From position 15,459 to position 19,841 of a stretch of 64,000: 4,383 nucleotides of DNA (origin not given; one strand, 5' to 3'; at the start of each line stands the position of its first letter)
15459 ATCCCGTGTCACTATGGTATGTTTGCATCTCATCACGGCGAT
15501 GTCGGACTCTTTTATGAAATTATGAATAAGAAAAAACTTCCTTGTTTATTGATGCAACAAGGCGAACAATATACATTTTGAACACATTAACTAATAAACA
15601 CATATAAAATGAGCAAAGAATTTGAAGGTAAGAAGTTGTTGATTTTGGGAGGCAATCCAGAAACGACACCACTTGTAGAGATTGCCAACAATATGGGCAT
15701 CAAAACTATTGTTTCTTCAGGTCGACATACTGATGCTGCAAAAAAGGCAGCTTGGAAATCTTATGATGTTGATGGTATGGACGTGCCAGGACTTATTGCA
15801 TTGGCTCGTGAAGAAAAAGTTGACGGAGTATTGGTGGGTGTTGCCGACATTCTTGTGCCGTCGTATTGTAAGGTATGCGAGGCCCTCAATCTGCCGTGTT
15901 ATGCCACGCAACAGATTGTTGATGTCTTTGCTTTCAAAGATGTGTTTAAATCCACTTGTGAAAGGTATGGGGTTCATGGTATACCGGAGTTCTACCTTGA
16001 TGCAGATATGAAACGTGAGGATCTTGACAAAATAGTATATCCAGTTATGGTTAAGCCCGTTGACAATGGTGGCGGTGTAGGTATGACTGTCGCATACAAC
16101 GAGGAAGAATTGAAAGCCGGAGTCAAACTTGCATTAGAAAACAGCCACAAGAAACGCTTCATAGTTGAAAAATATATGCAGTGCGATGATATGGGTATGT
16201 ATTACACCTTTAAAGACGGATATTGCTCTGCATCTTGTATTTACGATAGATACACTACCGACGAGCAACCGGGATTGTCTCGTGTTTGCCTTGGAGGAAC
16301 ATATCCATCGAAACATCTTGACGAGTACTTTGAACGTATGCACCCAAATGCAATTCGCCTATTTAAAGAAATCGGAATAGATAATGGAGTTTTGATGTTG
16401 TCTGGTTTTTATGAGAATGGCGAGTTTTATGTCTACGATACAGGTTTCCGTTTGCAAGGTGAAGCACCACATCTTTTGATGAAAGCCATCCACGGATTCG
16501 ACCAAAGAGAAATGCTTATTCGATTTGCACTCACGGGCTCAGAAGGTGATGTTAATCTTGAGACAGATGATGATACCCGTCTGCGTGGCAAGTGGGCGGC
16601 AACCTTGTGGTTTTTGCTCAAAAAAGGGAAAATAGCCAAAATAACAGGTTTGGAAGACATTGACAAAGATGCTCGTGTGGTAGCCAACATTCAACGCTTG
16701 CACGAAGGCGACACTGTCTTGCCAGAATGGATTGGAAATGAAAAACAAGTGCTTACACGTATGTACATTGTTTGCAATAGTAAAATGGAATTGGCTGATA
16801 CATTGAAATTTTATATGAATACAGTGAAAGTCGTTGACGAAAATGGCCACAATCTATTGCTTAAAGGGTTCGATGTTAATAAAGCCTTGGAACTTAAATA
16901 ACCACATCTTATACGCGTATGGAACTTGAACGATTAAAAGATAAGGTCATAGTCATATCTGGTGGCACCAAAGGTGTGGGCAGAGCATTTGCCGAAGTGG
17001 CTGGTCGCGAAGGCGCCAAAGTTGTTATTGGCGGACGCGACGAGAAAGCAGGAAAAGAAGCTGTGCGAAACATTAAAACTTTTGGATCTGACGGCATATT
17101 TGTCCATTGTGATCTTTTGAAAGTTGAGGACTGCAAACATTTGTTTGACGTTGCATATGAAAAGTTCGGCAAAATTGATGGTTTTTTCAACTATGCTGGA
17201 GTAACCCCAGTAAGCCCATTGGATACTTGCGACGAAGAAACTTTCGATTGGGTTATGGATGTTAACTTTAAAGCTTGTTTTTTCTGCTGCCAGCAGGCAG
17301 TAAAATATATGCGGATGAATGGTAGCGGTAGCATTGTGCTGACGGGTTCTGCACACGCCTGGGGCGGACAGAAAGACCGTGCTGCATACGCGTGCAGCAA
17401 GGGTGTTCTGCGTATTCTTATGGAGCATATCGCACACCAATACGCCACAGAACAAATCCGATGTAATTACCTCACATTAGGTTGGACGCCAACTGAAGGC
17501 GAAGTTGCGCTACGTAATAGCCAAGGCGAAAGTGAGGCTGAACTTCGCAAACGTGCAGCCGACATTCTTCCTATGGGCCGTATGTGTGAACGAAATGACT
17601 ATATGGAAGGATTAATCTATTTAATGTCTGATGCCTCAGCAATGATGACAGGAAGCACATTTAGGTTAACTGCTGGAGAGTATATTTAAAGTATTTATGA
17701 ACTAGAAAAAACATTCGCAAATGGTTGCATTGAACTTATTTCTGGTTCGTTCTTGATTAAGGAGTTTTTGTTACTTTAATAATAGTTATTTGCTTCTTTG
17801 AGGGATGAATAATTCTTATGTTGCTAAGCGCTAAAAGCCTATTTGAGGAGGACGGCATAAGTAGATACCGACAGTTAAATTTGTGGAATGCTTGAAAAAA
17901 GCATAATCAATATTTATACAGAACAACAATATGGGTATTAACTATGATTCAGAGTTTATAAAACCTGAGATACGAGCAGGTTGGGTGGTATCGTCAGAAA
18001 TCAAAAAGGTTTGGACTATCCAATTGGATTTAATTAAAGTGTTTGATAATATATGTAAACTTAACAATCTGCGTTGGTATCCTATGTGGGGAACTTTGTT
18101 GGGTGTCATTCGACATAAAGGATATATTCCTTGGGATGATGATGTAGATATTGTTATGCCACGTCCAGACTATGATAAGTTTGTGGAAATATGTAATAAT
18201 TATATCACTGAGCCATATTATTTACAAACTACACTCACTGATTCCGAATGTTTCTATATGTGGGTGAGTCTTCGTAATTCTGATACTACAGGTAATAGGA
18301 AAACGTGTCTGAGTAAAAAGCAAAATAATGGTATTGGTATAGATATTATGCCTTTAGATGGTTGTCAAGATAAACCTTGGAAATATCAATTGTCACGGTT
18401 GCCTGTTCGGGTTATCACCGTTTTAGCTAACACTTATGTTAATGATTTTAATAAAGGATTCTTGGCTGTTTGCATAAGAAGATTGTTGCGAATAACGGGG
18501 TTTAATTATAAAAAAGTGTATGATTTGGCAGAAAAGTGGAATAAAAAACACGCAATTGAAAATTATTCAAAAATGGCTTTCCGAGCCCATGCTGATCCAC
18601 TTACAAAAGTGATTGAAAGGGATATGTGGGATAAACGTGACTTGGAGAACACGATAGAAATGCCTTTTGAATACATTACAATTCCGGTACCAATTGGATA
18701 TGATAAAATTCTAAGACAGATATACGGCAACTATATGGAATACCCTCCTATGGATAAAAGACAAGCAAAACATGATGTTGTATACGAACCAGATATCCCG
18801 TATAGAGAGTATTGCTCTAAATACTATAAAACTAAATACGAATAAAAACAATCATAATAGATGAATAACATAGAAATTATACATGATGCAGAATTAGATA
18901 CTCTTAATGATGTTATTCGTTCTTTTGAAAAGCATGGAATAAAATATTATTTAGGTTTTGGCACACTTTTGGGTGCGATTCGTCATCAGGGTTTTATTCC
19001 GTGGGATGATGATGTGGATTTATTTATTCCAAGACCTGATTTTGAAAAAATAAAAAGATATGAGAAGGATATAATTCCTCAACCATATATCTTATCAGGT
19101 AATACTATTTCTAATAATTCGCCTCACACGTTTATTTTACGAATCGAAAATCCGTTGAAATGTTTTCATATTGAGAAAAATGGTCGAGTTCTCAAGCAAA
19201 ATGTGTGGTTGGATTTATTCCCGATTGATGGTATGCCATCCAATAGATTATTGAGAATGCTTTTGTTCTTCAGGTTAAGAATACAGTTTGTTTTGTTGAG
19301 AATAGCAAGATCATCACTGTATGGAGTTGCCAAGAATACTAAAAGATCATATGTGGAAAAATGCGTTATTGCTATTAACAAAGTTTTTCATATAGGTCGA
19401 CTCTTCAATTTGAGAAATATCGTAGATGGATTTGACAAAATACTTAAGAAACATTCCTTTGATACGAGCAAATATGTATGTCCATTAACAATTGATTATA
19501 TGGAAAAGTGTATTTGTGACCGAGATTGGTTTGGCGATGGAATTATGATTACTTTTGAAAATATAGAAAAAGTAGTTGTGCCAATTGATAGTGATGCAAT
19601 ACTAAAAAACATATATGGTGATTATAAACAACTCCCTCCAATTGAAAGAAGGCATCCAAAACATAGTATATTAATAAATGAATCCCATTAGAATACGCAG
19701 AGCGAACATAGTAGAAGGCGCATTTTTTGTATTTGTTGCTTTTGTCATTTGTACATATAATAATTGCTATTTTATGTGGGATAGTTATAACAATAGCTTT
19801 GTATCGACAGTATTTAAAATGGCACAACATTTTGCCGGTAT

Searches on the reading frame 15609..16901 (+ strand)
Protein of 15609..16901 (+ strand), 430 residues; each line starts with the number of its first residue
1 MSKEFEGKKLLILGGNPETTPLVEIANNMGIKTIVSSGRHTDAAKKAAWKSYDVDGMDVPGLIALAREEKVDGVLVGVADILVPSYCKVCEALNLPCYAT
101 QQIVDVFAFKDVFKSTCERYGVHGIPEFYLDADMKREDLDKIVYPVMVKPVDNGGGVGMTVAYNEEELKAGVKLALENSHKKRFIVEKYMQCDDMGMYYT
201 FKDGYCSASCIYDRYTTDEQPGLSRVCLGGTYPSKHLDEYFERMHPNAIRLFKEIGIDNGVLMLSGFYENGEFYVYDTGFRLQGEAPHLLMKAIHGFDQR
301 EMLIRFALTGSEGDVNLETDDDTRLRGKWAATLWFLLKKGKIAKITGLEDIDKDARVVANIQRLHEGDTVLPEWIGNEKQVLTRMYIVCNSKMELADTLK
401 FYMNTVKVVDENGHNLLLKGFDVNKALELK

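Call 7: search_protein_families(library=pfam, proteins=[window:15609-16901:+], max_evalue=0.00001)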
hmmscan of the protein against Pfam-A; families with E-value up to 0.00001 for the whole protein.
window:15609-16901:+ (430 aa): 2 families
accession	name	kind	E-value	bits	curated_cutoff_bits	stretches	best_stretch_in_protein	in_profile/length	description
PF02786.22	CPSase_L_D2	-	1.2e-11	44.9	19.8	1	116-308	8-204/211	Carbamoyl-phosphate synthase L chain, ATP binding domain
PF07478.18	Dala_Dala_lig_C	-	1.8e-09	37.8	24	1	133-196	26-87/204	D-ala D-ala ligase C-terminus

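Call 56: search_protein_families(library=ncbifam, proteins=[window:15609-16901:+], max_evalue=1e-10)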
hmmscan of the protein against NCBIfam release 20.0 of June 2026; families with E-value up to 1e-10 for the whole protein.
window:15609-16901:+ (430 aa): 1 family
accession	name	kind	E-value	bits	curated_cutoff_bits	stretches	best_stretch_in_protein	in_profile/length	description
NF006406.0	PRK08654.1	equivalog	9.8e-12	44.1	739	1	127-308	136-316/499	acetyl-CoA carboxylase biotin carboxylase subunit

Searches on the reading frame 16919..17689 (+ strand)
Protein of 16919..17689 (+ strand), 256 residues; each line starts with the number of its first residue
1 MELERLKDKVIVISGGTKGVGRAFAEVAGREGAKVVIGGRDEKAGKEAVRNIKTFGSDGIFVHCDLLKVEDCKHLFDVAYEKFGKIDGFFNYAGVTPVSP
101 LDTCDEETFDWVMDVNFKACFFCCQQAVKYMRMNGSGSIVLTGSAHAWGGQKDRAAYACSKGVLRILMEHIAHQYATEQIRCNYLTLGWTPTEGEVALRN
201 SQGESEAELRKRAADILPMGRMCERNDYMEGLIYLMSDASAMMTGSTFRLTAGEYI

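Call 7: search_protein_families(library=pfam, proteins=[window:16919-17689:+], max_evalue=0.00001)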
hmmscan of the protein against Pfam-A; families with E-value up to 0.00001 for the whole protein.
window:16919-17689:+ (256 aa): 3 families
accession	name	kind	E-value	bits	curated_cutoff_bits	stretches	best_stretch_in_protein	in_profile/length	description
PF13561.12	adh_short_C2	-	1.7e-42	146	27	1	18-251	6-232/236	Enoyl-(Acyl carrier protein) reductase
PF00106.31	adh_short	-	1.1e-40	139.6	26.6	1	9-199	1-191/195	short chain dehydrogenase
PF08659.16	KR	-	1.8e-11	44.7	22.6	1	11-173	3-165/180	KR domain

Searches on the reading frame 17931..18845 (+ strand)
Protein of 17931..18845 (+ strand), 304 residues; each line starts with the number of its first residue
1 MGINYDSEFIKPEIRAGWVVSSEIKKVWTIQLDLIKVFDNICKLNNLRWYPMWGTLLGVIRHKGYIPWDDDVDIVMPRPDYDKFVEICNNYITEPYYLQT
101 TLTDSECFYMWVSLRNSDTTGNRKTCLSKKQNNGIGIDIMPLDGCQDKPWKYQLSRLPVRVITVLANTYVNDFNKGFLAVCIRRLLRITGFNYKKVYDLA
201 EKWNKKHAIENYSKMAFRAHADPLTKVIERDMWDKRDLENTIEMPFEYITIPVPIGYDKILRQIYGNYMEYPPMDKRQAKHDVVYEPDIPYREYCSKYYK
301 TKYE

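Call 7: search_protein_families(library=pfam, proteins=[window:17931-18845:+], max_evalue=0.00001)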
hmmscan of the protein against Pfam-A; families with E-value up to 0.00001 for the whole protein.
window:17931-18845:+ (304 aa): 1 family
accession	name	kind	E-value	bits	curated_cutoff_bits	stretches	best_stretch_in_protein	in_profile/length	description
PF04991.19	LicD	-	9.6e-38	130.9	22.6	1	42-266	1-227/227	LicD family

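Call 56: search_protein_families(library=ncbifam, proteins=[window:17931-18845:+], max_evalue=1e-10)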
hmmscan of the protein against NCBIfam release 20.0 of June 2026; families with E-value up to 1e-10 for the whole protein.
window:17931-18845:+ (304 aa): 1 family
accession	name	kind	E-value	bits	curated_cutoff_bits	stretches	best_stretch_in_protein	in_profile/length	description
NF045866.1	GGPL_Ptran_Mf1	equivalog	5.5e-23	82.3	225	1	32-277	6-230/240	diacylglycerol cholinephosphotransferase Mf1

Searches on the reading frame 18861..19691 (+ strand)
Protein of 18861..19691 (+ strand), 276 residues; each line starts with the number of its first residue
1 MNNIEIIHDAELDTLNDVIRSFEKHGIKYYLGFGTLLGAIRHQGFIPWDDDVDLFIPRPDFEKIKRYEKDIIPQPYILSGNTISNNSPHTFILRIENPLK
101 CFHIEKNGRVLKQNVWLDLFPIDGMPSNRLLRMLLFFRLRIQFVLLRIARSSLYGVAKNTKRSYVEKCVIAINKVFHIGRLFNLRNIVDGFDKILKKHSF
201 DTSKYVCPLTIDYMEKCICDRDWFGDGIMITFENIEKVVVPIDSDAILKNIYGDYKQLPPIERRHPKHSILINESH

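Call 7: search_protein_families(library=pfam, proteins=[window:18861-19691:+], max_evalue=0.00001)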
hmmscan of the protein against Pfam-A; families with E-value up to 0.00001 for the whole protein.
window:18861-19691:+ (276 aa): 1 family
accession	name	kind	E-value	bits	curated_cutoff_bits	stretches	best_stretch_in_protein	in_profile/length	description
PF04991.19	LicD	-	6.1e-39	134.9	22.6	1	23-253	2-227/227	LicD family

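Call 56: search_protein_families(library=ncbifam, proteins=[window:18861-19691:+], max_evalue=1e-10)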
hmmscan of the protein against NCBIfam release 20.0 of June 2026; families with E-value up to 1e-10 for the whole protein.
window:18861-19691:+ (276 aa): 1 family
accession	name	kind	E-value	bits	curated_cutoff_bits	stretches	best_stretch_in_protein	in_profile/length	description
NF045866.1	GGPL_Ptran_Mf1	equivalog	3.4e-21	76.4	225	1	12-257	6-223/240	diacylglycerol cholinephosphotransferase Mf1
